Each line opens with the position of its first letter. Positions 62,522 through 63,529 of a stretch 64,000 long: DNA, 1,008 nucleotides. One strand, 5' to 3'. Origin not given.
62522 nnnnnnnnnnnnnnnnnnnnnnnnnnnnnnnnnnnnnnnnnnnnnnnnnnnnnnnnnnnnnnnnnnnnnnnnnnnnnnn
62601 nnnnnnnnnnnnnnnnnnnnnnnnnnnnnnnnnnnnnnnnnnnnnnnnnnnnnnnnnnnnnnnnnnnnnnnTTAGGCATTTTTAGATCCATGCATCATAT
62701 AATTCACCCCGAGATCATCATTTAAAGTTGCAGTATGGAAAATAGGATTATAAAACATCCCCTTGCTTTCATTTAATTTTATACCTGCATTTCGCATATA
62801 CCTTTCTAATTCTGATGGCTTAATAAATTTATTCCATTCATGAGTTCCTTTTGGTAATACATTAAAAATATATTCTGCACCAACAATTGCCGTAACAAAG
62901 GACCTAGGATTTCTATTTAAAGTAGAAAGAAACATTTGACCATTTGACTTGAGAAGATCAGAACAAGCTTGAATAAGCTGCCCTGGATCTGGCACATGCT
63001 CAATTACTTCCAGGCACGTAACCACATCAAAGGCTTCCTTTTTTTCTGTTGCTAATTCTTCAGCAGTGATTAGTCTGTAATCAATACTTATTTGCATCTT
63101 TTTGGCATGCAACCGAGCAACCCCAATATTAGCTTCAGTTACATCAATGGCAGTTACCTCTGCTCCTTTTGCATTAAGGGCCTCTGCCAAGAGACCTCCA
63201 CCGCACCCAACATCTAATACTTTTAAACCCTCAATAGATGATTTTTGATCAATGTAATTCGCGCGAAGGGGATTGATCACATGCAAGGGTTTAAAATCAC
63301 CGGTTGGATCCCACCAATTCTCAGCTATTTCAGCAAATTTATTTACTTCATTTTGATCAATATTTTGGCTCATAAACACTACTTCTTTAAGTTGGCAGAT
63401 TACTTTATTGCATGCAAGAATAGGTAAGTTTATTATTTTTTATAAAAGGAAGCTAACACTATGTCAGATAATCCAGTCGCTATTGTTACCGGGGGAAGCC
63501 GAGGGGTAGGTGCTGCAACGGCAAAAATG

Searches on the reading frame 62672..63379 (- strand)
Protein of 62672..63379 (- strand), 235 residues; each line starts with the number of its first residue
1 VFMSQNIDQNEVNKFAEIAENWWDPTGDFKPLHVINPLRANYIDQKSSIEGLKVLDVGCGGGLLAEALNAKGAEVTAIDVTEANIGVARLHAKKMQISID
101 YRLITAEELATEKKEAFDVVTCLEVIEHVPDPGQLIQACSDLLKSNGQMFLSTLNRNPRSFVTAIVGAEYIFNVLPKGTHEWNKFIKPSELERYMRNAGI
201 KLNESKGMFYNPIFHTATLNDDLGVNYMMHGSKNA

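Call 54: search_protein_families(library=pfam, proteins=[window:62672-63379:-], max_evalue=0.000001)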
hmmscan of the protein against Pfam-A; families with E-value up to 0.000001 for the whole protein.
window:62672-63379:- (235 aa): 10 families
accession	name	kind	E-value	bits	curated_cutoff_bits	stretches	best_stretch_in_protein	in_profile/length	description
PF13489.12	Methyltransf_23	-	2.4e-23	83.1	27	1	50-202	22-161/164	Methyltransferase domain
PF08241.18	Methyltransf_11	-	3.4e-21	76.1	21.2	1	55-150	1-94/95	Methyltransferase domain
PF13649.12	Methyltransf_25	-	8.2e-18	65.3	27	1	54-147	1-97/97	Methyltransferase domain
PF13847.12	Methyltransf_31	-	1.3e-16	61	27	1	51-155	4-113/145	Methyltransferase domain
PF08242.18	Methyltransf_12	-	1.4e-16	61.4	30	1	55-148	1-97/98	Methyltransferase domain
PF01209.24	Ubie_methyltran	-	1.6e-08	34.7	20.1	1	23-177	20-176/233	ubiE/COQ5 methyltransferase family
PF05219.18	DREV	-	2.3e-08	33.9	26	1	38-152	82-187/265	DREV methyltransferase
PF06325.19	PrmA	-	3.1e-08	33.9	22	1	50-166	161-273/296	Ribosomal protein L11 methyltransferase (PrmA)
PF02353.26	CMAS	-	4.1e-07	30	27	1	50-179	62-194/273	Mycolic acid cyclopropane synthetase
PF05175.20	MTS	-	5.3e-07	29.9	23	0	51-150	32-137/170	Methyltransferase small domain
